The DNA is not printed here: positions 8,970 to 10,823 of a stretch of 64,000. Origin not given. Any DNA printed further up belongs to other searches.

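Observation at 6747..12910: A [NiFe] hydrogenase sits inside a split two-component system (Cache-PAS sensor, HydS, HydL, protease, sensorless hybrid kinase): a candidate undescribed H2- or redox-sensing module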

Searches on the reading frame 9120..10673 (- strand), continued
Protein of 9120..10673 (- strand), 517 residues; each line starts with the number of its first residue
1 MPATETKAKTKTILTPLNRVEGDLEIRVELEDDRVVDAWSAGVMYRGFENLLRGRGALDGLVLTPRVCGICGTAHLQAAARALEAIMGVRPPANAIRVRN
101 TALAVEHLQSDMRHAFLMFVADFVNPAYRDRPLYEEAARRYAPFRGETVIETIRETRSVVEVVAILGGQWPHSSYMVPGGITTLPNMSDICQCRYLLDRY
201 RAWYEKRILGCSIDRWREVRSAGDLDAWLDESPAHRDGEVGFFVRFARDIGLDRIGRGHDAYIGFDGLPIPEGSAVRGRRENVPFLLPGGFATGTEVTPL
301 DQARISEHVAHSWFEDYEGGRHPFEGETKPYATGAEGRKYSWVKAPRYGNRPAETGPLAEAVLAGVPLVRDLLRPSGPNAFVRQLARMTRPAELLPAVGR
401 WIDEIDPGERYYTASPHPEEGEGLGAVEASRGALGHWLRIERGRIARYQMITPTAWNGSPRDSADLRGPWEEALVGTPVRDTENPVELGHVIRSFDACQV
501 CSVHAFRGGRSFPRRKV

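Call 27: search_protein_families(library=pfam, proteins=[L001:5149-6978:+, L002:4779-6995:+, L003:4415-6394:+, L005:6031-6996:+, L005:4164-6044:+, L006:2226-3257:+, L006:365-2305:+, L008:2700-3647:+, L008:831-2684:+, L009:3798-6797:+], max_evalue=0.001)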
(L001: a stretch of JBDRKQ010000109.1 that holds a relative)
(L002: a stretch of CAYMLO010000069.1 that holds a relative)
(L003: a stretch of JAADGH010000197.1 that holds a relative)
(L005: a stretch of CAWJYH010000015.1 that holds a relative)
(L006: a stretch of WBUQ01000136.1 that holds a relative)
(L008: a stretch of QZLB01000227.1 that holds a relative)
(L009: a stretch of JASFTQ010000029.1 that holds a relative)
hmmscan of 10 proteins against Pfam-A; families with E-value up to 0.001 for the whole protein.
L001:5149-6978:+ (609 aa): 6 families
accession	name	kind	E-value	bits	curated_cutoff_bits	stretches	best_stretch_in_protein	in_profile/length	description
PF08447.18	PAS_3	-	1.6e-18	67.2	25.6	1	322-405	2-85/89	PAS fold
PF00989.32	PAS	-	4.6e-15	56.1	22.6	1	299-405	1-106/113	PAS fold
PF13426.13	PAS_9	-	2.9e-14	53.6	27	1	310-414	2-103/103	PAS domain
PF13188.13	PAS_8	-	3.3e-12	46.3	21.8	1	299-356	1-57/65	PAS domain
PF17159.10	MASE3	-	5.6e-10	39.6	31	1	56-274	9-223/226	Membrane-associated sensor domain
PF08448.16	PAS_4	-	6.5e-10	39.7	23.1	1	306-416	2-109/110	PAS fold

L002:4779-6995:+ (738 aa): 7 families
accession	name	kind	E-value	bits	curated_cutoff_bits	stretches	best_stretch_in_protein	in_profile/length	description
PF13426.13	PAS_9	-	3.9e-20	72.5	27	2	557-663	2-103/103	PAS domain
PF00989.32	PAS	-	5.8e-16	58.9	22.6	2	420-531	2-113/113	PAS fold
PF08448.16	PAS_4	-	1.1e-15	58.2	23.1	2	426-536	2-110/110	PAS fold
PF13188.13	PAS_8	-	1e-13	51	21.8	1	547-603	2-57/65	PAS domain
PF00672.30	HAMP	-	4.6e-12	46.5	25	1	357-408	1-52/53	HAMP domain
PF08447.18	PAS_3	-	3.8e-08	33.9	25.6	1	443-509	3-69/89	PAS fold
PF02743.24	dCache_1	-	4.3e-07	30.1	45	1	124-321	75-238/240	Cache domain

L003:4415-6394:+ (659 aa): 2 families
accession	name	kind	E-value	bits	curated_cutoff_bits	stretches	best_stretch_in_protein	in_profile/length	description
PF00331.26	Glyco_hydro_10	-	2.4e-28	99.7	22.1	1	311-585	9-282/311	Glycosyl hydrolase family 10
PF13620.12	CarboxypepD_reg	-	2.5e-06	28.2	32.3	0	609-653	30-77/82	Carboxypeptidase regulatory-like domain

L005:6031-6996:+ (321 aa): 1 family
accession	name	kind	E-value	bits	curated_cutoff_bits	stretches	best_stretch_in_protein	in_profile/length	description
PF03320.18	FBPase_glpX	-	9.5e-92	307.6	27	1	10-313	2-307/307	Bacterial fructose-1,6-bisphosphatase, glpX-encoded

L005:4164-6044:+ (626 aa): 2 families
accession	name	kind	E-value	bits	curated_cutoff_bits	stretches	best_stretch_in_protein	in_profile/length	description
PF06874.16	FBPase_2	-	1.7e-109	367.3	27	1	27-605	14-631/639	Firmicute fructose-1,6-bisphosphatase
PF00149.33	Metallophos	-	1.9e-06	28.9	21.5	0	185-230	34-79/191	Calcineurin-like phosphoesterase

L006:2226-3257:+ (343 aa): 1 family
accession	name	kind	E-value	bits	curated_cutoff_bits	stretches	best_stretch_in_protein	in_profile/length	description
PF03320.18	FBPase_glpX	-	1.6e-92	310.1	27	1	32-335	2-307/307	Bacterial fructose-1,6-bisphosphatase, glpX-encoded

L006:365-2305:+ (646 aa): 2 families
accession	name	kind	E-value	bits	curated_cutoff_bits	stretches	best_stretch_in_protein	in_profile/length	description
PF06874.16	FBPase_2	-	3.2e-106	356.5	27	1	48-623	16-630/639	Firmicute fructose-1,6-bisphosphatase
PF00149.33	Metallophos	-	4e-06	27.8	21.5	0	204-263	34-72/191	Calcineurin-like phosphoesterase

L008:2700-3647:+ (315 aa): 1 family
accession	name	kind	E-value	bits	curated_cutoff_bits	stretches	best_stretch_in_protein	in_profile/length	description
PF03320.18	FBPase_glpX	-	3.6e-93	312.3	27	1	4-307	2-307/307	Bacterial fructose-1,6-bisphosphatase, glpX-encoded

L008:831-2684:+ (617 aa): 2 families
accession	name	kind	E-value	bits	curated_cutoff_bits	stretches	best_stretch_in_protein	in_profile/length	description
PF06874.16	FBPase_2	-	2e-104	350.6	27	1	23-602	12-630/639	Firmicute fructose-1,6-bisphosphatase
PF00149.33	Metallophos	-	4.5e-06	27.7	21.5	0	174-242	27-72/191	Calcineurin-like phosphoesterase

L009:3798-6797:+ (999 aa): 7 families
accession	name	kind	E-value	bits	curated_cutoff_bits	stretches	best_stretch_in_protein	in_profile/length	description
PF03176.21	MMPL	-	1e-45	156.6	20.5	2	66-357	20-302/333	MMPL family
PF02518.31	HATPase_c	-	8.2e-22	78.2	26.4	1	873-986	2-108/111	Histidine kinase-, DNA gyrase B-, and HSP90-like ATPase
PF02460.24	Patched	-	7e-09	36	23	1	612-742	25-154/156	Patched SSD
PF12349.14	Sterol-sensing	-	1.3e-08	35.3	22.3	1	232-356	11-135/153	Sterol-sensing domain of SREBP cleavage-activation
PF00512.31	HisKA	-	1.6e-08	34.9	26.9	1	763-824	5-60/66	His Kinase A (phospho-acceptor) domain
PF00873.25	ACR_tran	-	3.9e-06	25.3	28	1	594-740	334-484/1021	AcrB/AcrD/AcrF family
PF14501.12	HATPase_c_5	-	7.7e-06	26.2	22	1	880-977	9-94/102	GHKL domain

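Call 28: search_protein_families(library=pfam, proteins=[L012:10007-12709:+, L002:9961-11589:+, L003:9940-12480:+, L005:9987-11396:+, L006:5954-7663:+, L008:5925-7604:+, L009:9664-11745:+, L010:9461-11320:+, L011:9500-10555:+, L013:7479-8837:+], max_evalue=0.001)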
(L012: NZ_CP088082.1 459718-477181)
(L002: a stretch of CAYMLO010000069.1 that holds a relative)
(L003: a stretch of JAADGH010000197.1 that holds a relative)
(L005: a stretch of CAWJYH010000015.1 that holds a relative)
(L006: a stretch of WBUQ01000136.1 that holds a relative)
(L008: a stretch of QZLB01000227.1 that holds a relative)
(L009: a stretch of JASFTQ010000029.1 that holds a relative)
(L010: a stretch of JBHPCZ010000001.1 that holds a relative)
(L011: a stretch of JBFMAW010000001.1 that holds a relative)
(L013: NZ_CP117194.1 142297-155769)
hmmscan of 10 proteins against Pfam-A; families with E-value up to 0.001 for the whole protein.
L012:10007-12709:+ (900 aa): 7 families
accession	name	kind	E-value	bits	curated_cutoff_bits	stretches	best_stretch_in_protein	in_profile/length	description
PF00563.25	EAL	-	4.3e-68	229.7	31.3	1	635-869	3-236/236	EAL domain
PF00990.26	GGDEF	-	2.5e-51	174.1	23.8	1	457-612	1-159/161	Diguanylate cyclase, GGDEF domain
PF08447.18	PAS_3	-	1.6e-24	86.4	25.6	2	357-439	4-88/89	PAS fold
PF00989.32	PAS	-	1.2e-21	77.3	22.6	1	338-443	7-113/113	PAS fold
PF13426.13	PAS_9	-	8.4e-19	68.2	27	1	343-445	2-103/103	PAS domain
PF08448.16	PAS_4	-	1.6e-18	67.4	23.1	1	338-447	1-109/110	PAS fold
PF13188.13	PAS_8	-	3.5e-09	36.7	21.8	1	336-374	5-40/65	PAS domain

L002:9961-11589:+ (542 aa): 3 families
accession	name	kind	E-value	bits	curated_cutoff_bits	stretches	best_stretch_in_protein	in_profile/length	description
PF02518.31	HATPase_c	-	1e-25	90.7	26.4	1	256-373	2-107/111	Histidine kinase-, DNA gyrase B-, and HSP90-like ATPase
PF00072.30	Response_reg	-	1.3e-25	90.1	30.2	1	412-532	1-111/111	Response regulator receiver domain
PF00512.31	HisKA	-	5.6e-21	74.8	26.9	1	130-208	1-66/66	His Kinase A (phospho-acceptor) domain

L003:9940-12480:+ (846 aa): 4 families
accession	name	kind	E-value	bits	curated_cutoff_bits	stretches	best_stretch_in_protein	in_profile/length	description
PF00072.30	Response_reg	-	1.1e-56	190.2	30.2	2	507-618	1-110/111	Response regulator receiver domain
PF02518.31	HATPase_c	-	3.9e-31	108.2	26.4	1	222-336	1-109/111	Histidine kinase-, DNA gyrase B-, and HSP90-like ATPase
PF00512.31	HisKA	-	1.3e-23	83.2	26.9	1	110-175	1-66/66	His Kinase A (phospho-acceptor) domain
PF01627.28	Hpt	-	6e-11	42.9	24.6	1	670-746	2-78/84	Hpt domain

L005:9987-11396:+ (469 aa): 3 families
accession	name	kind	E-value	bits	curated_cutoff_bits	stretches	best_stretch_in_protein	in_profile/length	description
PF02518.31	HATPase_c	-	1.2e-28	100.1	26.4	1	191-304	1-107/111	Histidine kinase-, DNA gyrase B-, and HSP90-like ATPase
PF00072.30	Response_reg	-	1.4e-27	96.5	30.2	1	337-448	1-108/111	Response regulator receiver domain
PF00512.31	HisKA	-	1.3e-23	83.3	26.9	1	79-144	1-66/66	His Kinase A (phospho-acceptor) domain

L006:5954-7663:+ (569 aa): 3 families
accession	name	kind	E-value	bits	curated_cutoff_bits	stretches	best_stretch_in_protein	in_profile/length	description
PF02518.31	HATPase_c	-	9.7e-29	100.5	26.4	1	288-401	1-107/111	Histidine kinase-, DNA gyrase B-, and HSP90-like ATPase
PF00072.30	Response_reg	-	1.8e-28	99.3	30.2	1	435-547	1-109/111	Response regulator receiver domain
PF00512.31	HisKA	-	3.5e-24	85.1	26.9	1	176-241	1-66/66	His Kinase A (phospho-acceptor) domain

L008:5925-7604:+ (559 aa): 3 families
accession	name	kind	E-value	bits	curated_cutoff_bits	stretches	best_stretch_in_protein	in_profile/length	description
PF00072.30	Response_reg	-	5.1e-29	101.1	30.2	1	425-537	1-110/111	Response regulator receiver domain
PF02518.31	HATPase_c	-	1.4e-27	96.8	26.4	1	279-390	2-106/111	Histidine kinase-, DNA gyrase B-, and HSP90-like ATPase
PF00512.31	HisKA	-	1.1e-22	80.3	26.9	1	166-231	1-66/66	His Kinase A (phospho-acceptor) domain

L009:9664-11745:+ (693 aa): 8 families
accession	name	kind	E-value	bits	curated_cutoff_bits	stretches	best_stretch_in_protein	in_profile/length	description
PF13426.13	PAS_9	-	2e-36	124.8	27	3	79-194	5-103/103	PAS domain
PF00989.32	PAS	-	1.8e-28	99.2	22.6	3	67-192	3-113/113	PAS fold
PF08447.18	PAS_3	-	1.2e-26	93.2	25.6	1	231-315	3-87/89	PAS fold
PF02518.31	HATPase_c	-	5.8e-24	85.1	26.4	1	579-692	3-109/111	Histidine kinase-, DNA gyrase B-, and HSP90-like ATPase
PF08448.16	PAS_4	-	8.2e-17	61.9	23.1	1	341-448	1-107/110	PAS fold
PF13188.13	PAS_8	-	2.9e-14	52.8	21.8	1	335-388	1-54/65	PAS domain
PF00512.31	HisKA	-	6e-09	36.3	26.9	1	465-532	2-63/66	His Kinase A (phospho-acceptor) domain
PF14501.12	HATPase_c_5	-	9.1e-05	22.8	22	1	585-681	9-93/102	GHKL domain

L010:9461-11320:+ (619 aa): 3 families
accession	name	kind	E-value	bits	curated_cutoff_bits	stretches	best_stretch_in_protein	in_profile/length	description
PF00072.30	Response_reg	-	2.1e-49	166.8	30.2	2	371-479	1-110/111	Response regulator receiver domain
PF02518.31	HATPase_c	-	3.7e-29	101.9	26.4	1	232-345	2-110/111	Histidine kinase-, DNA gyrase B-, and HSP90-like ATPase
PF00512.31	HisKA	-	9.5e-20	70.9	26.9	1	117-185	1-66/66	His Kinase A (phospho-acceptor) domain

L011:9500-10555:+ (351 aa): 2 families
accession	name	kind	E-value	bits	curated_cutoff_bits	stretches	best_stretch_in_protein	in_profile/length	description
PF02518.31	HATPase_c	-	9.3e-23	81.2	26.4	1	236-347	1-110/111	Histidine kinase-, DNA gyrase B-, and HSP90-like ATPase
PF00512.31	HisKA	-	8.7e-10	39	26.9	1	125-190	4-66/66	His Kinase A (phospho-acceptor) domain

L013:7479-8837:+ (452 aa): 6 families
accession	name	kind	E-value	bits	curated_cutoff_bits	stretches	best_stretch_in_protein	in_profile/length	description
PF02518.31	HATPase_c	-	1.3e-25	90.4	26.4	1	339-449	4-110/111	Histidine kinase-, DNA gyrase B-, and HSP90-like ATPase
PF08448.16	PAS_4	-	4.4e-12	46.7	23.1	1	63-174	1-110/110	PAS fold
PF00989.32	PAS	-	4.2e-11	43.3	22.6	1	61-168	5-112/113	PAS fold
PF13426.13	PAS_9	-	3.9e-08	33.9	27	1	69-163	3-95/103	PAS domain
PF00512.31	HisKA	-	9.7e-08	32.4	26.9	1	202-243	2-45/66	His Kinase A (phospho-acceptor) domain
PF13188.13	PAS_8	-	0.00036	20.8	21.8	1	60-99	4-46/65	PAS domain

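Call 32: find_encoding_contigs(protein=P0005, flank=7000, max_places=1)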
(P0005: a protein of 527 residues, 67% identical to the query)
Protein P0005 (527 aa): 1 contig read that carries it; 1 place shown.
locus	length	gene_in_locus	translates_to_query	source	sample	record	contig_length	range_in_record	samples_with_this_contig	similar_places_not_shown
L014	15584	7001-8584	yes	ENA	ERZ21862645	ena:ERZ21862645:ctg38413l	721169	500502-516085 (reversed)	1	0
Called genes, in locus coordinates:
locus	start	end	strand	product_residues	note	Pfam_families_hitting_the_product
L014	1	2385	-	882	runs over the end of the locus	PF00069:Pkinase, PF07714:PK_Tyr_Ser-Thr, PF00515:TPR_1 (faint), PF07719:TPR_2 (faint), PF13414:TPR_11 (faint)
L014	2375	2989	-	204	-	PF07638:Sigma70_ECF, PF04542:Sigma70_r2 (weak), PF08281:Sigma70_r4_2, PF04545:Sigma70_r4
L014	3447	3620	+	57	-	-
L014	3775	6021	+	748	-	PF13185:GAF_2, PF00989:PAS, PF08448:PAS_4 (faint), PF13188:PAS_8, PF13426:PAS_9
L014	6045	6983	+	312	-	PF01058:Oxidored_q6, PF14720:NiFe_hyd_SSU_C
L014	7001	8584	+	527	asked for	PF00374:NiFeSe_Hases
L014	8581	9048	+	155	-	PF01750:HycI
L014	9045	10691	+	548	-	PF00512:HisKA, PF02518:HATPase_c, PF00072:Response_reg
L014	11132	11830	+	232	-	-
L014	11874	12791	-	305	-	PF13385:Laminin_G_3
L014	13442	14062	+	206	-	PF04542:Sigma70_r2 (weak), PF07638:Sigma70_ECF (weak), PF08281:Sigma70_r4_2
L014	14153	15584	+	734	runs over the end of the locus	PF00069:Pkinase, PF07714:PK_Tyr_Ser-Thr, PF03109:ABC1 (weak)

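Call 33: find_encoding_contigs(protein=P0030, flank=7000, max_places=1)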
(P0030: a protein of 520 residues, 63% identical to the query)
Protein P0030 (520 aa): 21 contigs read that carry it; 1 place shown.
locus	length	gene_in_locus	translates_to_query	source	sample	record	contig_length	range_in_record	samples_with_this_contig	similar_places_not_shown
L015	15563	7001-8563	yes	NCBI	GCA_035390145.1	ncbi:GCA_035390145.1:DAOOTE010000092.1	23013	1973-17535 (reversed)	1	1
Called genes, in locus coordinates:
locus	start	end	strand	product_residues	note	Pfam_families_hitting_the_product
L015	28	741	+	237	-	PF00005:ABC_tran, PF02463:SMC_N (faint), PF13304:AAA_21 (faint)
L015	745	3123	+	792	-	PF02687:FtsX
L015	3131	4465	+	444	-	PF25973:BSH_CzcB (weak), PF25989:YknX_C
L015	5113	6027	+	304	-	PF00989:PAS (weak), PF08448:PAS_4 (faint), PF13188:PAS_8 (weak), PF13426:PAS_9 (weak)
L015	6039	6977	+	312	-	PF01058:Oxidored_q6, PF14720:NiFe_hyd_SSU_C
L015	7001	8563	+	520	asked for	PF00374:NiFeSe_Hases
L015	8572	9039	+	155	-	PF01750:HycI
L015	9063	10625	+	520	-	PF00512:HisKA, PF02518:HATPase_c, PF00072:Response_reg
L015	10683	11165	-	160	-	PF12570:DUF3750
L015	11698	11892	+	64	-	-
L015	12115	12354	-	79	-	-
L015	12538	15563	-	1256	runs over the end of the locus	PF07679:I-set (weak), PF13927:Ig_3, PF18981:InlK_D3 (faint), PF02494:HYR (weak), PF16403:Bact_surface_Ig-like, PF02494:HYR (weak)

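Call 34: find_encoding_contigs(protein=P0114, flank=7000, max_places=1)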
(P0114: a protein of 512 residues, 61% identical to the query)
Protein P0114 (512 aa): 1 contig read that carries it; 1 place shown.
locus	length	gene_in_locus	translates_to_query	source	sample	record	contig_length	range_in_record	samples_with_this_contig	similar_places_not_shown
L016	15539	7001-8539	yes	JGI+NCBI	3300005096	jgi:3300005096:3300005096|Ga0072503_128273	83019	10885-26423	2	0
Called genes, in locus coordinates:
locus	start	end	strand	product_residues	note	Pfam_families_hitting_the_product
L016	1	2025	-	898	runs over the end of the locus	PF00133:tRNA-synt_1, PF09334:tRNA-synt_1g (faint), PF13603:tRNA-synt_1_2, PF08264:Anticodon_1, PF10458:Val_tRNA-synt_C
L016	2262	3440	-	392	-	PF02606:LpxK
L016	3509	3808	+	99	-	-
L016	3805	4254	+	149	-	PF04074:DUF386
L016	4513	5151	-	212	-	-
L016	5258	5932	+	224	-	-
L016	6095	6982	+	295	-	PF01058:Oxidored_q6, PF14720:NiFe_hyd_SSU_C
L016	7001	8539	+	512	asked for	PF00374:NiFeSe_Hases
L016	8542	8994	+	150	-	PF01750:HycI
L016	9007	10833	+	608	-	PF00512:HisKA, PF02518:HATPase_c, PF00072:Response_reg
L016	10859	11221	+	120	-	PF00072:Response_reg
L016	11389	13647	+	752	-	PF00512:HisKA, PF00072:Response_reg, PF02518:HATPase_c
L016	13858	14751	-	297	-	PF00294:PfkB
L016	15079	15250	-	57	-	-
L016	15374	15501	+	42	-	-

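Call 38: find_encoding_contigs(protein=P0028, flank=7000, max_places=1)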
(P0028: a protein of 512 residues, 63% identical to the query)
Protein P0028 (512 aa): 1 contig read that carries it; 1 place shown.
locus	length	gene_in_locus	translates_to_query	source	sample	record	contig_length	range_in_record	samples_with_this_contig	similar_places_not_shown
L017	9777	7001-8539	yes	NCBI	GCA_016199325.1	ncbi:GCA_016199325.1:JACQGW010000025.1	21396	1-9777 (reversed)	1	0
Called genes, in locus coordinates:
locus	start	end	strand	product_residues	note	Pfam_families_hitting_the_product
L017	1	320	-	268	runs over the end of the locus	PF01177:Asp_Glu_race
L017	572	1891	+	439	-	PF07690:MFS_1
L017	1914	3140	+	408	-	PF00155:Aminotran_1_2, PF01041:DegT_DnrJ_EryC1, PF01053:Cys_Met_Meta_PP (weak)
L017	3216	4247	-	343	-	-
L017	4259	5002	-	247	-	PF19927:DUF6390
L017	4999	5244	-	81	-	PF01455:HupF_HypC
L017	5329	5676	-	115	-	PF01155:HypA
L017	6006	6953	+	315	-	PF01058:Oxidored_q6, PF14720:NiFe_hyd_SSU_C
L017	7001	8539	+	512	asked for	PF00374:NiFeSe_Hases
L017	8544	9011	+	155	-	PF01750:HycI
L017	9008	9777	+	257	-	PF01590:GAF, PF13185:GAF_2, PF00512:HisKA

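Call 39: find_encoding_contigs(protein=P0103, flank=7000, max_places=1)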
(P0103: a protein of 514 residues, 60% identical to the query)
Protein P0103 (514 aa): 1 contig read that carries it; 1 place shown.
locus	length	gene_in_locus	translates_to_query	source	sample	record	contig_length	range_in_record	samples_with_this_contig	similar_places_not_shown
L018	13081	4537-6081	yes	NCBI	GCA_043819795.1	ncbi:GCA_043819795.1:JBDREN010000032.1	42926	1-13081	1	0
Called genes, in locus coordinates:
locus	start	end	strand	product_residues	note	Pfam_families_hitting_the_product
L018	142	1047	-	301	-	PF00561:Abhydrolase_1, PF12697:Abhydrolase_6, PF12146:Hydrolase_4 (weak)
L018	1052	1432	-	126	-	-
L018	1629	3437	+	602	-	PF00512:HisKA (weak), PF00072:Response_reg, PF00211:Guanylate_cyc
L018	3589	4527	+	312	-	PF01058:Oxidored_q6, PF14720:NiFe_hyd_SSU_C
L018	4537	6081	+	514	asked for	PF00374:NiFeSe_Hases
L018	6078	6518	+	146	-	PF01750:HycI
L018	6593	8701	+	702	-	PF00989:PAS, PF08448:PAS_4 (weak), PF13426:PAS_9, PF00512:HisKA, PF02518:HATPase_c, PF00072:Response_reg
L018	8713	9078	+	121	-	PF00072:Response_reg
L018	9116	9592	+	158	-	PF00027:cNMP_binding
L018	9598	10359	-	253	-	PF13489:Methyltransf_23, PF01209:Ubie_methyltran, PF13649:Methyltransf_25, PF13847:Methyltransf_31, PF08241:Methyltransf_11, PF08242:Methyltransf_12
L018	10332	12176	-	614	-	-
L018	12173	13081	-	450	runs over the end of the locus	PF04055:Radical_SAM, PF13186:SPASM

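Call 66: find_homologous_proteins(query=L012:7974-9506:+, max_evalue=1e-20)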
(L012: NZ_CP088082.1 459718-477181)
Query L012:7974-9506:+ (510 aa): 3147 proteins with E <= 1e-20 among 8000 candidates; the best 120 are listed.
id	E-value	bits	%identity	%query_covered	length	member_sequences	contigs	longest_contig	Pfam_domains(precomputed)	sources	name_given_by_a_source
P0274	0.0e+0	1197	100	100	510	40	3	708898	PF00374.25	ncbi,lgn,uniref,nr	ncbi:nickel-dependent hydrogenase large subunit [Ideonella dechloratans]|uniref:Nickel-dependent hyd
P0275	9.7e-293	990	85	98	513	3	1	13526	PF00374.25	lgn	-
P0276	3.5e-282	955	79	99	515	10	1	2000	PF00374.25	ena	-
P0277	3.9e-279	945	80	98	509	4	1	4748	PF00374.25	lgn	-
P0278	1.1e-277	940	78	98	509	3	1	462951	PF00374.25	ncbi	ncbi:MAG: nickel-dependent hydrogenase large subunit [Leptothrix sp. (in: b-proteobacteria)]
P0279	1.6e-276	936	77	100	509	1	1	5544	PF00374.25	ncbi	-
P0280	7.2e-275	931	79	98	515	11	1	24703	PF00374.25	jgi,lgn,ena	-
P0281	1.9e-274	930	78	100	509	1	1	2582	PF00374.25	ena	-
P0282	1.2e-273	927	77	100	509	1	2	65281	PF00374.25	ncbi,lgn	-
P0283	1.9e-270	916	76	100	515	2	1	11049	PF00374.25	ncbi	ncbi:MAG: nickel-dependent hydrogenase large subunit [Leptothrix sp. (in: b-proteobacteria)]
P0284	2.9e-270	916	76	99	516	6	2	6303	PF00374.25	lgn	-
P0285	1.1e-269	914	78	98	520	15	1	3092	PF00374.25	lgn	-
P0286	1.1e-268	911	76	100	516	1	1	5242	PF00374.25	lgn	-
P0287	1.2e-260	884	72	100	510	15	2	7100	PF00374.25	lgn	-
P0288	1.9e-254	864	73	98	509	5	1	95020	PF00374.25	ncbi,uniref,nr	ncbi:nickel-dependent hydrogenase large subunit [Sedimenticola hydrogenitrophicus]|uniref:nickel-dep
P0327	3.3e-237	807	66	99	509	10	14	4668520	PF00374.25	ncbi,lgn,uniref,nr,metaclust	ncbi:nickel-dependent hydrogenase large subunit [Methylotuvimicrobium alcaliphilum]|uniref:Nickel-de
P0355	4.7e-230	783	67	98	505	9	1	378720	PF00374.25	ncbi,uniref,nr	ncbi:nickel-dependent hydrogenase large subunit [Methylocystis sp. Sn-Cys]|uniref:nickel-dependent h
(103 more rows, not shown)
